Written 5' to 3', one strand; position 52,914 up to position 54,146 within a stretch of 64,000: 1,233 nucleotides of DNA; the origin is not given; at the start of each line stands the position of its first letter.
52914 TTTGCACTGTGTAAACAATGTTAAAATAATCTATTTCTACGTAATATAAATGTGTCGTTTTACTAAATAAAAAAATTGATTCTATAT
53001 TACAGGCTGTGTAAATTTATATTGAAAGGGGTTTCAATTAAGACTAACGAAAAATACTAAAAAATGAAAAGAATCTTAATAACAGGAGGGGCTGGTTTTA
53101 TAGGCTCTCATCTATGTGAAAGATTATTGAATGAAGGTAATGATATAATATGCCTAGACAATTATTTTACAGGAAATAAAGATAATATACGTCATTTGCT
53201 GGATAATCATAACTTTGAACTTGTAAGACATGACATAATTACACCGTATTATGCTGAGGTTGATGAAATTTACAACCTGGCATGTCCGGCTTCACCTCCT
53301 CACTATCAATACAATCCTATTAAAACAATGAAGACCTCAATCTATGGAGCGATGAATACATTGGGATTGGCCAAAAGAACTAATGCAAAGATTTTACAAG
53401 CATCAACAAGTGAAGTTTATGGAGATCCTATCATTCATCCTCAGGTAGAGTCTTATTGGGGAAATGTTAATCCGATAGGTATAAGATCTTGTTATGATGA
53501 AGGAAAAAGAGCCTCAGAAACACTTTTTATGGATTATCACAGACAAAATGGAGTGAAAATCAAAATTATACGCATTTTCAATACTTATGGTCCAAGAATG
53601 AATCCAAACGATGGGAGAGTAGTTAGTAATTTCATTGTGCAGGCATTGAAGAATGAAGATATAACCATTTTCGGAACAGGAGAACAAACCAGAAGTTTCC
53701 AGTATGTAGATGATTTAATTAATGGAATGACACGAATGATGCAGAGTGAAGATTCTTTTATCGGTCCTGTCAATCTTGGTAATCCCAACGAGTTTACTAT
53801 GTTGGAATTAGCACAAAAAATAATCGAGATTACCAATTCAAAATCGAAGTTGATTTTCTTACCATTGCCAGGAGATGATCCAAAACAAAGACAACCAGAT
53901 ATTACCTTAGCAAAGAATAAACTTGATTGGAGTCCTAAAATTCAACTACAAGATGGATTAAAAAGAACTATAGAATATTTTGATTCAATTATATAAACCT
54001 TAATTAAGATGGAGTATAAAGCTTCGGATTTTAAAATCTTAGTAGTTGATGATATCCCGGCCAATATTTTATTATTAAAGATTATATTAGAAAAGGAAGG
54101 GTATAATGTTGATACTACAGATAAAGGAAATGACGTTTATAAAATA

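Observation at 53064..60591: Exopolysaccharide operon with an embedded sensor-less phosphorelay feeding a pseudo-receiver-fused priming transferase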

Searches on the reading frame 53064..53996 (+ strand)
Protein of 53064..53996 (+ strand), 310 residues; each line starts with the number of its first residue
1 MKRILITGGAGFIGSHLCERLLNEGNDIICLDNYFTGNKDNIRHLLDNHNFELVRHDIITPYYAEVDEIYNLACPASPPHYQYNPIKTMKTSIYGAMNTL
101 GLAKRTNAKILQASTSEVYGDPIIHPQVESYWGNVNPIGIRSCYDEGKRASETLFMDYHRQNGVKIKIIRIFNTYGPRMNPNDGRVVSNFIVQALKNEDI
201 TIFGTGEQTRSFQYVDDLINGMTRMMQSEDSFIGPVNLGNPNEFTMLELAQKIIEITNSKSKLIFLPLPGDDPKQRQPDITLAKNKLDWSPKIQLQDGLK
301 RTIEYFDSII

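Call 3: search_protein_families(library=pfam, proteins=[window:53064-53996:+], max_evalue=0.1)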
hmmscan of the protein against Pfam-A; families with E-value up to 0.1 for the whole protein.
window:53064-53996:+ (310 aa): 7 families
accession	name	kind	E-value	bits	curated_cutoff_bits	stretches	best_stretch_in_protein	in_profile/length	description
PF16363.11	GDP_Man_Dehyd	-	5.6e-51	174.4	27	1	5-302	1-332/332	GDP-mannose 4,6 dehydratase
PF01370.27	Epimerase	-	8.9e-50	169.8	20.9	1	4-231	1-230/240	NAD dependent epimerase/dehydratase family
PF02719.21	Polysacc_synt_2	-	1.6e-09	37.9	20.2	1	4-109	1-121/293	Polysaccharide biosynthesis protein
PF01073.25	3Beta_HSD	-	7.8e-09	35.4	22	1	5-218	1-221/280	3-beta hydroxysteroid dehydrogenase/isomerase family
PF07993.18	NAD_binding_4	-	9.1e-08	32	20.1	2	6-31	1-29/258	Male sterility protein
PF04321.23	RmlD_sub_bind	-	5.4e-07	29.4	27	1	3-262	2-236/287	RmlD substrate binding domain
PF00106.31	adh_short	-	0.0098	15.8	26.6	1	2-45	1-44/195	short chain dehydrogenase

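Call 4: search_protein_families(library=ncbifam, proteins=[window:53064-53996:+], max_evalue=0.01)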
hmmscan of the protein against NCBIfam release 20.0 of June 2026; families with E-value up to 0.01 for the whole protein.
window:53064-53996:+ (310 aa): 34 families (the best 25 are shown)
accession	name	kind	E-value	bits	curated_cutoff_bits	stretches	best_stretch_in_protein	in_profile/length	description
TIGR01181.1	dTDP_gluc_dehyt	equivalog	6.3e-37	127.4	365.1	1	3-306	1-311/321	dTDP-glucose 4,6-dehydratase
TIGR04180.1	EDH_00030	hypoth_equivalog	2.9e-36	125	475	1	4-263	1-262/297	NAD-dependent 4,6-dehydratase LegB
NF008872.0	PRK11908.1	equivalog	8.6e-31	107.2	294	2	1-259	1-273/349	bifunctional UDP-4-keto-pentose/UDP-xylose synthase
NF005998.1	PRK08125.1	equivalog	6.5e-29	100.8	777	1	2-306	316-649/649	bifunctional UDP-4-amino-4-deoxy-L-arabinose formyltransferase/UDP-glucuronic acid oxidase ArnA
TIGR01179.1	galE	equivalog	5.2e-26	91.3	262.3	1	3-302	1-321/332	UDP-glucose 4-epimerase GalE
NF011728.1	PRK15181.1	equivalog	6.3e-24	84.6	760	1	2-306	16-337/348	Vi polysaccharide biosynthesis UDP-N-acetylglucosaminuronic acid C-4 epimerase TviC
TIGR02197.1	heptose_epim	equivalog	8.6e-22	77.7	274.6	1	4-304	1-311/316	ADP-glyceromanno-heptose 6-epimerase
NF007490.0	PRK10084.1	subfamily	4.7e-21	75.2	649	1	3-306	2-334/361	dTDP-glucose 4,6-dehydratase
NF007582.0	PRK10217.1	equivalog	1.9e-20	73.3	698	1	1-257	1-270/355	dTDP-glucose 4,6-dehydratase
NF047922.1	GDPFucSynFcl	equivalog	1.4e-16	60.8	500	1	2-306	3-301/308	GDP-L-fucose synthase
NF007956.0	PRK10675.1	subfamily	9.4e-12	44.7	394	1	3-221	2-242/338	UDP-glucose 4-epimerase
NF047837.1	UDPAcbARedWbcJ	equivalog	3.4e-11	42.7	500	1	143-264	102-222/372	UDP-2-acetamido-2,6-beta-L-arabino-hexul-4-ose reductase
TIGR02622.1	CDP_4_6_dhtase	equivalog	3.6e-11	42.8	278.45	1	2-308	5-332/352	CDP-glucose 4,6-dehydratase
TIGR01777.1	yfcH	hypoth_equivalog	1.1e-10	41.6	207.35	2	203-258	188-242/292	TIGR01777 family oxidoreductase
TIGR01472.1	gmd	equivalog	1.1e-09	38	415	1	4-229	3-242/342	GDP-mannose 4,6-dehydratase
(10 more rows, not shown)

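Call 7: search_solved_structures(query=window:53064-53996:+, max_evalue=1e-20)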
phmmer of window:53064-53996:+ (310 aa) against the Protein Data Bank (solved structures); distinct sequences matched with E-value up to 1e-20: 46.
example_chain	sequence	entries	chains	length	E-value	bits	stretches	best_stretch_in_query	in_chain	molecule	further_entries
4gll_A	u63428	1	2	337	3.6e-123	414.2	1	2-307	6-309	UDP-glucuronic acid decarboxylase 1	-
2b69_A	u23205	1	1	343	3.8e-123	414.1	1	2-307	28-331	UDP-glucuronate decarboxylase 1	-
4m55_A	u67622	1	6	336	1.8e-122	411.9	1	2-307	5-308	UDP-glucuronic acid decarboxylase 1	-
4lk3_A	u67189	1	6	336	2.4e-122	411.4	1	2-307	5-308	UDP-glucuronic acid decarboxylase 1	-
4zrm_A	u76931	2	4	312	2.7e-39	138.6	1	3-307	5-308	UDP-glucose 4-epimerase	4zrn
6zl6_A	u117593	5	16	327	3.6e-37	131.7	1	3-307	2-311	Epimerase domain-containing protein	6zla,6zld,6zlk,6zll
6zlj_A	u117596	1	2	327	8.7e-37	130.4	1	3-307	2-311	Epimerase domain-containing protein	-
8vr2_A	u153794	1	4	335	3.5e-36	128.5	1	2-306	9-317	NAD-dependent epimerase/dehydratase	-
7ys8_A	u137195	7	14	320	2.9e-35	125.4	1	3-306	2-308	UDP-glucose 4-epimerase | UDP-glucose 4-epimerase along with EC 5.1.3.2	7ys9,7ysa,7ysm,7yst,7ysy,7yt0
8rdg_A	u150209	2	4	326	1.1e-30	110.5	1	3-303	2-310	SDR family NAD(P)-dependent oxidoreductase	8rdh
8rdi_A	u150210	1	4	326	3.3e-30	108.8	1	3-303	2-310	SDR family NAD(P)-dependent oxidoreductase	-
3ru9_A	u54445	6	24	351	3e-28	102.4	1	3-306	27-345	WbgU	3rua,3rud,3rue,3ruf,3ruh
3ru7_A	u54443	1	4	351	3e-28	102.4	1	3-306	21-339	WbgU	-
3lu1_A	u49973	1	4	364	3.4e-28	102.2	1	3-306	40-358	WbgU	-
6dnt_A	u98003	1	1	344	3.4e-28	102.2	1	2-308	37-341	NAD-dependent epimerase/dehydratase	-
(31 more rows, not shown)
